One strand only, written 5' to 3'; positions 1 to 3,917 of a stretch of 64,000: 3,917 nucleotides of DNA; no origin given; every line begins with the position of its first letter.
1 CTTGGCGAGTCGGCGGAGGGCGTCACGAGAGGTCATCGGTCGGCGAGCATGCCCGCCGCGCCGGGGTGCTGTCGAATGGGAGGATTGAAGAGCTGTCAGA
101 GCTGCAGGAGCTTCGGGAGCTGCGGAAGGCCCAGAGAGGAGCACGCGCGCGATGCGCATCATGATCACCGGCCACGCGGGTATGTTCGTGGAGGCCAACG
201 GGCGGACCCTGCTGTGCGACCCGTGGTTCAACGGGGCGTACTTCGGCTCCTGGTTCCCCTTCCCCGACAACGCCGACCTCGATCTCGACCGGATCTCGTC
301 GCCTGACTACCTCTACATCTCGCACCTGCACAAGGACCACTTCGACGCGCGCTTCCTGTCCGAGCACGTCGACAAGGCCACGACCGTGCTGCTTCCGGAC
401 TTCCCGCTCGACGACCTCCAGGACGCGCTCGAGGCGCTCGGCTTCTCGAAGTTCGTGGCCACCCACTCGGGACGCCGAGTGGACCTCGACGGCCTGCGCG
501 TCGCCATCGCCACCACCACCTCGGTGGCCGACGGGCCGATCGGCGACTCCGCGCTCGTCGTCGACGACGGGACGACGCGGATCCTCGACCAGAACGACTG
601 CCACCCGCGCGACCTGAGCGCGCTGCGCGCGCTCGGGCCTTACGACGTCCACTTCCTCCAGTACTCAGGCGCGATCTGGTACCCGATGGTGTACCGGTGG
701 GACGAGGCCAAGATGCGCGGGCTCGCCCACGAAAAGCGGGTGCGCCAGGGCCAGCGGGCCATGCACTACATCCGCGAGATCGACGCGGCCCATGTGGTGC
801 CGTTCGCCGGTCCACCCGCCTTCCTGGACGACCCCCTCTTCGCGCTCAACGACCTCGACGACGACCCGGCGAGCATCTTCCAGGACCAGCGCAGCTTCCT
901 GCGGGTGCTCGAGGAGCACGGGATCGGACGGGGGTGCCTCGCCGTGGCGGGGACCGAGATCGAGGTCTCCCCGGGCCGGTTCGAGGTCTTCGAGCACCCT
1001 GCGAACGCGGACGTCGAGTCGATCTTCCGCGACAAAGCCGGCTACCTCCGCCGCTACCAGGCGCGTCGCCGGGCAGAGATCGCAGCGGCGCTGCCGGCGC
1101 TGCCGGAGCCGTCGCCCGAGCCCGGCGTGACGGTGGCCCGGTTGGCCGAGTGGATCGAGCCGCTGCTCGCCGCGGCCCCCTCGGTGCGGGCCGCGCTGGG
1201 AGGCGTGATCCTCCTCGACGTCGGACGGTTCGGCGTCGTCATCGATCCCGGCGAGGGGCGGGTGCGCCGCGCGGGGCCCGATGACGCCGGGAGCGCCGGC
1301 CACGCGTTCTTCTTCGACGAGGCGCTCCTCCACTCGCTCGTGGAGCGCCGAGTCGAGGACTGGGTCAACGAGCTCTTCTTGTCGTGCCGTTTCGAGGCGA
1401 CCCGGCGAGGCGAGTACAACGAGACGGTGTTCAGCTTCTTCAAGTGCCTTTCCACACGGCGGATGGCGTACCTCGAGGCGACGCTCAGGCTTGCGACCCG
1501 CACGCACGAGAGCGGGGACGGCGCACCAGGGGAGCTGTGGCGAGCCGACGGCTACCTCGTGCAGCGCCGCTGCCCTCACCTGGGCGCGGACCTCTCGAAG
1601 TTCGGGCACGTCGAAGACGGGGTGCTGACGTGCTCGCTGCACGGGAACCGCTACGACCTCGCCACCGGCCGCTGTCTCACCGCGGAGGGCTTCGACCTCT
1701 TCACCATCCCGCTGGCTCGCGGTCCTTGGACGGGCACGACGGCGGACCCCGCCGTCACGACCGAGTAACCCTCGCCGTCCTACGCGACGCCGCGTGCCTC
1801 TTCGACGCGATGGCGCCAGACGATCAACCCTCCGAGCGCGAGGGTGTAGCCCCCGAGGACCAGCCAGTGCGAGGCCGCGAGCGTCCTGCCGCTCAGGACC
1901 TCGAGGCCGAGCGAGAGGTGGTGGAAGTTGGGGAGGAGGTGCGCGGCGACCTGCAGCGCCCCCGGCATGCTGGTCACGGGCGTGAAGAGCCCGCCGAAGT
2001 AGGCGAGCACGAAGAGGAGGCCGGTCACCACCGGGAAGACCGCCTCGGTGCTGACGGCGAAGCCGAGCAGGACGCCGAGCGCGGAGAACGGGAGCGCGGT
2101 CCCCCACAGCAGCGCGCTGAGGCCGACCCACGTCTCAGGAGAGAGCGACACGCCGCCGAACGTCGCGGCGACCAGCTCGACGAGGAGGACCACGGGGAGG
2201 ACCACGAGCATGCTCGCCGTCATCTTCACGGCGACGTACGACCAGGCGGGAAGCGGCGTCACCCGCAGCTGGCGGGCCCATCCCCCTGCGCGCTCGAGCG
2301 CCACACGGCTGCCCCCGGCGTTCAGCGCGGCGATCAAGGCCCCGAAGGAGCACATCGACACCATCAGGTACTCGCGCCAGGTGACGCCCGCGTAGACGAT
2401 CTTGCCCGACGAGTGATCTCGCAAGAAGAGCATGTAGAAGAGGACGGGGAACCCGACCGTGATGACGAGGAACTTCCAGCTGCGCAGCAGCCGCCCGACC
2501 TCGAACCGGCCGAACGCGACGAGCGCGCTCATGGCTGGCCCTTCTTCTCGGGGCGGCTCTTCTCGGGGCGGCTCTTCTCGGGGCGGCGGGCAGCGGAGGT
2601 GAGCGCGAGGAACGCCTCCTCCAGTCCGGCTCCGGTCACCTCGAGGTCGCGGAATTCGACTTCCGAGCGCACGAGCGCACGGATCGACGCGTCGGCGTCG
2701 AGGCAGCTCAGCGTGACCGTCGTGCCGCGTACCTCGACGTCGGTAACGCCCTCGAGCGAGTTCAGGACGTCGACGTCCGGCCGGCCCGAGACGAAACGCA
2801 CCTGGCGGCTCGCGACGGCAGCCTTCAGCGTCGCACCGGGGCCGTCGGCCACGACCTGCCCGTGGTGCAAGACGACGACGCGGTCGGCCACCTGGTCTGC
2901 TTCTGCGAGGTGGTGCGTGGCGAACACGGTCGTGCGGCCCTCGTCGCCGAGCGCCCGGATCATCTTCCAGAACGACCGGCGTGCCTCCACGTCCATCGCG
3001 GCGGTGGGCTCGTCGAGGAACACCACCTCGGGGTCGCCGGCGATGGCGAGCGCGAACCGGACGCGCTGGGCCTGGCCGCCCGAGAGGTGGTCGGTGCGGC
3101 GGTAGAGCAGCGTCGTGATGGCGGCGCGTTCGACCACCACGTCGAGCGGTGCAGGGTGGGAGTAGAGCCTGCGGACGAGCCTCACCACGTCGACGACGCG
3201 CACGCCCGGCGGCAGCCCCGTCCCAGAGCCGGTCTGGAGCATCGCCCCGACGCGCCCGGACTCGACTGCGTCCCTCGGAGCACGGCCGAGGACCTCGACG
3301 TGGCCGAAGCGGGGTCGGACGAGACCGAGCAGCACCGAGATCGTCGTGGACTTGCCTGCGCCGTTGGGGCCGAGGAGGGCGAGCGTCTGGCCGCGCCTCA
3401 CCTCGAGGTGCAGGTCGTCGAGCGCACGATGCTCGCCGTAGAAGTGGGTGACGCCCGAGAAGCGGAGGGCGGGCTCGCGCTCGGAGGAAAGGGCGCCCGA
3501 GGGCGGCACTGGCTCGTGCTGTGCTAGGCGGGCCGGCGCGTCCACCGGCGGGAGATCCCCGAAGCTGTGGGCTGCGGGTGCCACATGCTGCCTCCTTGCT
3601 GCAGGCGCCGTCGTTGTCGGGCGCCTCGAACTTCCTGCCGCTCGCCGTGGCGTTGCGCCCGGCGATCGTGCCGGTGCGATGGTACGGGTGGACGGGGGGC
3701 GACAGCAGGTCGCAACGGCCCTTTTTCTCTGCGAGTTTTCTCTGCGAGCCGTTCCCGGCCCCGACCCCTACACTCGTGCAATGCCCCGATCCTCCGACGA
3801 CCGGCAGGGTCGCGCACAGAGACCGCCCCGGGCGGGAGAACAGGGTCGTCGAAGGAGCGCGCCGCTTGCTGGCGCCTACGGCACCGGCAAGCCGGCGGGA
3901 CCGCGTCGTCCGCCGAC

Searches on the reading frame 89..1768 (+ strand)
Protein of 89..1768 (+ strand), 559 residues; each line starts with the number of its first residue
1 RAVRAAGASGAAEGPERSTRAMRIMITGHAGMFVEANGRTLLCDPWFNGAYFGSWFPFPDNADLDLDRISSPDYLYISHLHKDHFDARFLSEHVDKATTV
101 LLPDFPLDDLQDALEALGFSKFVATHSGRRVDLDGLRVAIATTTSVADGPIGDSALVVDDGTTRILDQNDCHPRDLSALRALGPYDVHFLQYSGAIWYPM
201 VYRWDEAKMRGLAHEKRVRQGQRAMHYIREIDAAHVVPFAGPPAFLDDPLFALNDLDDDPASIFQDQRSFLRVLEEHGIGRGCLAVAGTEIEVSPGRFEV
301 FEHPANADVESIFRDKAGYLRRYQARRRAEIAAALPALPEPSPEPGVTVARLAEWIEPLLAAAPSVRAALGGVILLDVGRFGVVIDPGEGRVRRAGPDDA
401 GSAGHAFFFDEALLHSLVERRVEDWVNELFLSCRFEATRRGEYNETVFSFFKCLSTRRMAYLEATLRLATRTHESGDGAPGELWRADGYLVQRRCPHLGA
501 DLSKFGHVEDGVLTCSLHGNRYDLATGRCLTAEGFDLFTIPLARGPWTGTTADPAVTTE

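Call 89: search_protein_families(library=pfam, proteins=[window:89-1768:+], max_evalue=0.0001)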
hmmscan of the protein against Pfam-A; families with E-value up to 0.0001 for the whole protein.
window:89-1768:+ (559 aa): 3 families
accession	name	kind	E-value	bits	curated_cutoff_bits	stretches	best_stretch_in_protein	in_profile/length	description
PF25451.1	SCP2_Rv3818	-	2.9e-32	111.8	28.2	1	349-464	2-115/119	Rv3818-like, SCP2-like domain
PF00355.32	Rieske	-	2e-09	37.7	20.3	1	489-533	37-79/88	Rieske [2Fe-2S] domain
PF13483.12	Lactamase_B_3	-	4.4e-05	24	24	1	24-187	2-128/160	Beta-lactamase superfamily domain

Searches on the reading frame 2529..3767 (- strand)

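Call 89: search_protein_families(library=pfam, proteins=[window:2529-3767:-], max_evalue=0.0001)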
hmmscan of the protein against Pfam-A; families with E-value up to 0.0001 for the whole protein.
window:2529-3767:- (412 aa): 2 families
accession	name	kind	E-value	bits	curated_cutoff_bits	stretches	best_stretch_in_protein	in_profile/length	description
PF00005.33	ABC_tran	-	5e-24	85.9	25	1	116-256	1-137/137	ABC transporter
PF13304.12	AAA_21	-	5.4e-09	37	27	0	234-288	243-301/304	AAA domain, putative AbiEii toxin, Type IV TA system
